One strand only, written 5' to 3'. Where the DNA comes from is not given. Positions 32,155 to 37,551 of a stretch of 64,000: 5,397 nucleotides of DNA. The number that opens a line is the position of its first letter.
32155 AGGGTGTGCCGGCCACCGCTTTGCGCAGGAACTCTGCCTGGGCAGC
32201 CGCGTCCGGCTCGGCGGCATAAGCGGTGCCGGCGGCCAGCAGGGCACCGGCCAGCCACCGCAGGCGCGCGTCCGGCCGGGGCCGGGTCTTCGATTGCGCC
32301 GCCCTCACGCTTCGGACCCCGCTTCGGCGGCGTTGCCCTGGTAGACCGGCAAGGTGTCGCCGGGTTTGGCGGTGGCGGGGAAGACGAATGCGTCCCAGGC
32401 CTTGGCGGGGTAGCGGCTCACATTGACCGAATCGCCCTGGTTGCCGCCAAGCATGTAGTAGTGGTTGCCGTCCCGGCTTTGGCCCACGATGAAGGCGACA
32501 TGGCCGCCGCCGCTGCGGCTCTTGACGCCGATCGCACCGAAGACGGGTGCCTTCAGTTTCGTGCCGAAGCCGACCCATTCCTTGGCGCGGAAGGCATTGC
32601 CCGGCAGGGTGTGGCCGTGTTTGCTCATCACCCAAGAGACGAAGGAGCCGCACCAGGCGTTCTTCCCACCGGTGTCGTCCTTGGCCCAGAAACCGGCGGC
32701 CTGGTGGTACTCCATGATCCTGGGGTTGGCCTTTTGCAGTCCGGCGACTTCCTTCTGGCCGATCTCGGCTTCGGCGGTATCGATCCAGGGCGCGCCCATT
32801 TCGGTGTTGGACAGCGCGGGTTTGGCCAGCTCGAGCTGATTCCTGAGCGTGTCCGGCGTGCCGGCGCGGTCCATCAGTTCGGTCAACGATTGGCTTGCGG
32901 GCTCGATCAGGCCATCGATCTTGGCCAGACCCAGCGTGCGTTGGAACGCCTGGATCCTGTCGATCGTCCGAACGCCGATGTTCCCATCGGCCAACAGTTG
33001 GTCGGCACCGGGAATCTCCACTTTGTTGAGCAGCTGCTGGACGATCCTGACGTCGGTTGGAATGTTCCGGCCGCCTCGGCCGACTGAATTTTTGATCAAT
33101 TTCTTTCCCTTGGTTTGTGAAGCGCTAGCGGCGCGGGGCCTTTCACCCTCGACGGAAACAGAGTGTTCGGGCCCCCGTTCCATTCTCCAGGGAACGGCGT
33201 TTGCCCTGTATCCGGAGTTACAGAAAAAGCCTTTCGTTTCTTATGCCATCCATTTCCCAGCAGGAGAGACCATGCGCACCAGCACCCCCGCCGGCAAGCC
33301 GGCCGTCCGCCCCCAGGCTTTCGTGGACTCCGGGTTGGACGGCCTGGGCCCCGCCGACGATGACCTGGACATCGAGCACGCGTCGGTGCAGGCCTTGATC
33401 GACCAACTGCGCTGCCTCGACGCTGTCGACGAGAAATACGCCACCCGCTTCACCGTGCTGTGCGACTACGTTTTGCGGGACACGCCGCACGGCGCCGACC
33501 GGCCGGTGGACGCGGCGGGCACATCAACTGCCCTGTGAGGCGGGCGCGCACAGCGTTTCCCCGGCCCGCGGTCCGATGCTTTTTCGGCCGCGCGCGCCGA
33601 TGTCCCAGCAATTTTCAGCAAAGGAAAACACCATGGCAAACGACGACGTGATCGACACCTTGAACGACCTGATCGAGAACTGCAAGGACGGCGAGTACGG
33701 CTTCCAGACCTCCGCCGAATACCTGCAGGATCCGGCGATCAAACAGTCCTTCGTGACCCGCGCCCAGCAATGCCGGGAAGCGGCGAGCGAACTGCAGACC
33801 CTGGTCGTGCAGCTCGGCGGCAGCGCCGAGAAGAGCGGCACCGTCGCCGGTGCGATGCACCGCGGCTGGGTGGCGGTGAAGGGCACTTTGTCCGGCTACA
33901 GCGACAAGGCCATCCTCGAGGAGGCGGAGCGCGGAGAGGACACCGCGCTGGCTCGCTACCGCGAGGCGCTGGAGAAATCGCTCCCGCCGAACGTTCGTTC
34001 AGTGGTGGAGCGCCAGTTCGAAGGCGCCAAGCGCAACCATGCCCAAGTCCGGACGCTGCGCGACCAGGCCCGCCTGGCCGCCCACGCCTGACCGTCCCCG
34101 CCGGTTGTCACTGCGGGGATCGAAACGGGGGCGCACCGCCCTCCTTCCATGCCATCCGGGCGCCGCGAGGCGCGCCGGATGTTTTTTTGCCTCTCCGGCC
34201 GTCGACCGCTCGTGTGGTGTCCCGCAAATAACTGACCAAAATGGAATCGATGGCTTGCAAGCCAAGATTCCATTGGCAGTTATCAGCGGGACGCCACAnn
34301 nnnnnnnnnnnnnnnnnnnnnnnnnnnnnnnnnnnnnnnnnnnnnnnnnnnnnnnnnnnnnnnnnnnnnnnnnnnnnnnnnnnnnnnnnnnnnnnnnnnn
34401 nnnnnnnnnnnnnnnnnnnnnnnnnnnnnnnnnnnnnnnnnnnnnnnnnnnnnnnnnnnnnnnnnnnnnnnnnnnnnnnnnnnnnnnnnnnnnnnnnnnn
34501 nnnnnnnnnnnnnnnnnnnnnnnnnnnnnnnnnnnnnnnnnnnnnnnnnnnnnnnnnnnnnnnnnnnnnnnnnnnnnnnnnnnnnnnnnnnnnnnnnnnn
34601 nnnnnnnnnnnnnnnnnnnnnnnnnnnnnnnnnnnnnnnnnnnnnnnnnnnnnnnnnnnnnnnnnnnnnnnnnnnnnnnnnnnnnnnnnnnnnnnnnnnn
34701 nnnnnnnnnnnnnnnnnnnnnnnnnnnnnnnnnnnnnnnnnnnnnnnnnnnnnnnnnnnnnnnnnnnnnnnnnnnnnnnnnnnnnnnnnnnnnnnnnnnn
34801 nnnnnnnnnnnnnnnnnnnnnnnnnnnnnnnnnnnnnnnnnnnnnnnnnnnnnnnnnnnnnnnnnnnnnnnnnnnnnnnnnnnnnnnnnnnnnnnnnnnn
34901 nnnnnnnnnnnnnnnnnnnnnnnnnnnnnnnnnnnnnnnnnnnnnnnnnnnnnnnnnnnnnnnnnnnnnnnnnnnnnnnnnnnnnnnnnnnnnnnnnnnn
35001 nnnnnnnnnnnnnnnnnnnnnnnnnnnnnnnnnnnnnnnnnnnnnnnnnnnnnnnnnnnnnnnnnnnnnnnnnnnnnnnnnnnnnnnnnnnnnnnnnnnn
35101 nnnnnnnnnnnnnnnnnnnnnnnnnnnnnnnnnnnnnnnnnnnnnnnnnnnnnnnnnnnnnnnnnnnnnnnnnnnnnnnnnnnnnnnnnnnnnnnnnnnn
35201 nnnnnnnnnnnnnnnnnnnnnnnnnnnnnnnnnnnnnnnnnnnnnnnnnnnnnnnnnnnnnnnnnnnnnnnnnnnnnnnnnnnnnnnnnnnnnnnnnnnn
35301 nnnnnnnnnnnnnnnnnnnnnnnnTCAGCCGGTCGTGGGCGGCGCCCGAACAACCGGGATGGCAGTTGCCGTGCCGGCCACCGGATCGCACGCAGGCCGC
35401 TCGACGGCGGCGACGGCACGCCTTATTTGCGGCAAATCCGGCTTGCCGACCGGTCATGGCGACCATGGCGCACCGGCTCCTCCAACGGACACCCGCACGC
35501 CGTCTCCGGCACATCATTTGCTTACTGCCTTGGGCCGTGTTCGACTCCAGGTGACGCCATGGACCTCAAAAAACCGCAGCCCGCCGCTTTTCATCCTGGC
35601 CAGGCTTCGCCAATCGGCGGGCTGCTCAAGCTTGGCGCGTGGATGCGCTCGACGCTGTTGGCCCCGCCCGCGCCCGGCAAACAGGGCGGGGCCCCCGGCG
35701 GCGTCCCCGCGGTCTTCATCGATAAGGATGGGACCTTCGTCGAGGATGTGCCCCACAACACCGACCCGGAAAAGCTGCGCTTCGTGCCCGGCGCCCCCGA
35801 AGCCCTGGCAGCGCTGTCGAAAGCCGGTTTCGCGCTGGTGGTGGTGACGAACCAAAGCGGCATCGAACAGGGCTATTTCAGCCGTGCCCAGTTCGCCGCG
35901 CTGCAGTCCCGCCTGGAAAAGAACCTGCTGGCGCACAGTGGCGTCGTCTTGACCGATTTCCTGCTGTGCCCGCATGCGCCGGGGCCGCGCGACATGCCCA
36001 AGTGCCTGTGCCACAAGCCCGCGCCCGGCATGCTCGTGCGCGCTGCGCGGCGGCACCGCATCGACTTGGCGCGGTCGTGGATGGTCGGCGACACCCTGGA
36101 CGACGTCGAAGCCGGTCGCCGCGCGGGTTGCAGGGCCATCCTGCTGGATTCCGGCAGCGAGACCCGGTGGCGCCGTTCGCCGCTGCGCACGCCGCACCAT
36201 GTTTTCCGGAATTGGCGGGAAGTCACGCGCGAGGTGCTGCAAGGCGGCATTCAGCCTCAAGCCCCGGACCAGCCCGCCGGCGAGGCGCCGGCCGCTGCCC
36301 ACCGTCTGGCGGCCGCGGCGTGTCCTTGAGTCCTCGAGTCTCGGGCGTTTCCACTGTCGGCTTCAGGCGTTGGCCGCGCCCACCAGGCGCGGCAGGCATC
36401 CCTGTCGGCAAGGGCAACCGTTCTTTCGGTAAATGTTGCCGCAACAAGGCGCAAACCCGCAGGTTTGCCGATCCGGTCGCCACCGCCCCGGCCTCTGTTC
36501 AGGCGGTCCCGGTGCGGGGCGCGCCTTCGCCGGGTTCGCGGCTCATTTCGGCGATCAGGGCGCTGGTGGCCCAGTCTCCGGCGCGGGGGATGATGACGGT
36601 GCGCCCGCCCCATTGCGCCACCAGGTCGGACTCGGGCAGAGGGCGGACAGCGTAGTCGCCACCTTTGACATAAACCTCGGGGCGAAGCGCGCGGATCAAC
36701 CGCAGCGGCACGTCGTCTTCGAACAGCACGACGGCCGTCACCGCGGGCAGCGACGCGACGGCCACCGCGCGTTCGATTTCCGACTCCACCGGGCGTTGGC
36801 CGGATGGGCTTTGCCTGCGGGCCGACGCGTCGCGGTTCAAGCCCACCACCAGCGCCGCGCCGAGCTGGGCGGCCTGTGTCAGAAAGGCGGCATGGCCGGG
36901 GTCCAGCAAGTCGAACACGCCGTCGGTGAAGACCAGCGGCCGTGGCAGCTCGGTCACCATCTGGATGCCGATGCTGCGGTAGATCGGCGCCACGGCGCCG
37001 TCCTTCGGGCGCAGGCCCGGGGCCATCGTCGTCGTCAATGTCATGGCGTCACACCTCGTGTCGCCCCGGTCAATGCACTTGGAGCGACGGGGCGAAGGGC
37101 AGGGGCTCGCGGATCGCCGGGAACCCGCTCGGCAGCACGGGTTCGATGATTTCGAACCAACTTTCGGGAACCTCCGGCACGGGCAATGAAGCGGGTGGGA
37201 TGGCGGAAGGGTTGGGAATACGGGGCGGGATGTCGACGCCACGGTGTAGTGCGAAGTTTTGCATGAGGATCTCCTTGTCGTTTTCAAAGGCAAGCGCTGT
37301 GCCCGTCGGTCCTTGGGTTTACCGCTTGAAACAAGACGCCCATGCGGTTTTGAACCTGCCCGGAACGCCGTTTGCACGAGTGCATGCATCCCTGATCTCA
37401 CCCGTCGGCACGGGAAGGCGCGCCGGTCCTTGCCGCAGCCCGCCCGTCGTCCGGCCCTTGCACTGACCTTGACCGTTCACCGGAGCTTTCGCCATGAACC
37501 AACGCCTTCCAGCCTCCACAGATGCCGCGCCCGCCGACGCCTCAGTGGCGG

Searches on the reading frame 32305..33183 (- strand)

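Call 15: search_protein_families(library=pfam, proteins=[window:32305-33183:-], max_evalue=0.001)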
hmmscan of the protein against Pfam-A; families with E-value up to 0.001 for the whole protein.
window:32305-33183:- (292 aa): 2 families
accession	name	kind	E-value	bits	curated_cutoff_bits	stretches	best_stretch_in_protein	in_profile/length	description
PF05257.22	CHAP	-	2.9e-06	28.1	26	1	172-248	3-81/81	CHAP domain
PF01471.23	PG_binding_1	-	5.5e-05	23.7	23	1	43-92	3-48/57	Putative peptidoglycan binding domain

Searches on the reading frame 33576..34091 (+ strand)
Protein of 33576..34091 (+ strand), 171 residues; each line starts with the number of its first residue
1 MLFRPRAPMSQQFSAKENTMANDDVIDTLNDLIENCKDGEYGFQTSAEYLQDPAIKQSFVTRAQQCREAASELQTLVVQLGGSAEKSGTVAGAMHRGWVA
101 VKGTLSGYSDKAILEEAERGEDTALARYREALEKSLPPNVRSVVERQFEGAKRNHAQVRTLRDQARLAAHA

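Call 15: search_protein_families(library=pfam, proteins=[window:33576-34091:+], max_evalue=0.001)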
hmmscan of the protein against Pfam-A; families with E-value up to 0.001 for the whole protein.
window:33576-34091:+ (171 aa): 1 family
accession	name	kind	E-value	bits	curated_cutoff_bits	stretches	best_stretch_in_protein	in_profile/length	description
PF09537.16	DUF2383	-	2.5e-38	131.1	30.8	1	24-134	1-111/111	Domain of unknown function (DUF2383)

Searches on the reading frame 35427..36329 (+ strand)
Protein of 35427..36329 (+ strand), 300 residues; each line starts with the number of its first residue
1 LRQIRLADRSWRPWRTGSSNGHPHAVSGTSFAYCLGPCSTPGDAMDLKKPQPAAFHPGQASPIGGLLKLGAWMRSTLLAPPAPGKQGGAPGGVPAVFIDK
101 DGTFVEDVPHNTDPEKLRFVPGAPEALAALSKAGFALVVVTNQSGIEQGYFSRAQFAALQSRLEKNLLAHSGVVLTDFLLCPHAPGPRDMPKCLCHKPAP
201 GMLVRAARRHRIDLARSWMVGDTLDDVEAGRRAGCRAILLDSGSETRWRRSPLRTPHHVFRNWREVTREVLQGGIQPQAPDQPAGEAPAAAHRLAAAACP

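Call 16: search_protein_families(library=pfam, proteins=[window:35427-36329:+], max_evalue=0.001)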
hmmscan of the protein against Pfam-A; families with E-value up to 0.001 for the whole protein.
window:35427-36329:+ (300 aa): 6 families
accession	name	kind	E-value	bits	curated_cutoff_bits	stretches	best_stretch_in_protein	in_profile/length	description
PF13242.12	Hydrolase_like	-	5.8e-17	61.8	22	1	195-264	2-73/75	HAD-hyrolase-like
PF00702.32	Hydrolase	-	2.6e-11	44.7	26.4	1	117-234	97-191/191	haloacid dehalogenase-like hydrolase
PF13419.12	HAD_2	-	6.9e-11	43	23.8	1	196-239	134-177/178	Haloacid dehalogenase-like hydrolase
PF13344.12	Hydrolase_6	-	1.1e-05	25.8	27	1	97-179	2-74/101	Haloacid dehalogenase-like hydrolase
PF12710.13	HAD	-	0.00012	23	27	0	119-230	85-188/189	haloacid dehalogenase-like hydrolase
PF08645.17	PNK3P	-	0.0003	21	22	1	112-223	22-126/161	Polynucleotide kinase 3 phosphatase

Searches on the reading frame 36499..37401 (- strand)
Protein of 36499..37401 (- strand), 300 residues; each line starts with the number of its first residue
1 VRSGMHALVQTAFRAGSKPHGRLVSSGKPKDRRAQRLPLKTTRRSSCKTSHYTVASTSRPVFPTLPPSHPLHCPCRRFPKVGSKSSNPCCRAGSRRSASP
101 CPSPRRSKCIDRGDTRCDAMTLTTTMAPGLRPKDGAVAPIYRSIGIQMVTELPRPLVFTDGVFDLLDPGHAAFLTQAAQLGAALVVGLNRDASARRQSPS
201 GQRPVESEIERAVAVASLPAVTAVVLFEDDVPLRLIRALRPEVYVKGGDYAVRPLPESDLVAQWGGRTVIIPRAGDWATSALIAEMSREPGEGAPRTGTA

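Call 16: search_protein_families(library=pfam, proteins=[window:36499-37401:-], max_evalue=0.001)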
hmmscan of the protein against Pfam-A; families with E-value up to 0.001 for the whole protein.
window:36499-37401:- (300 aa): 1 family
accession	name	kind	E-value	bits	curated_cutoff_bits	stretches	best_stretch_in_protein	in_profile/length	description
PF01467.32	CTP_transf_like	-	2.2e-11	44.5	21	1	158-253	1-93/133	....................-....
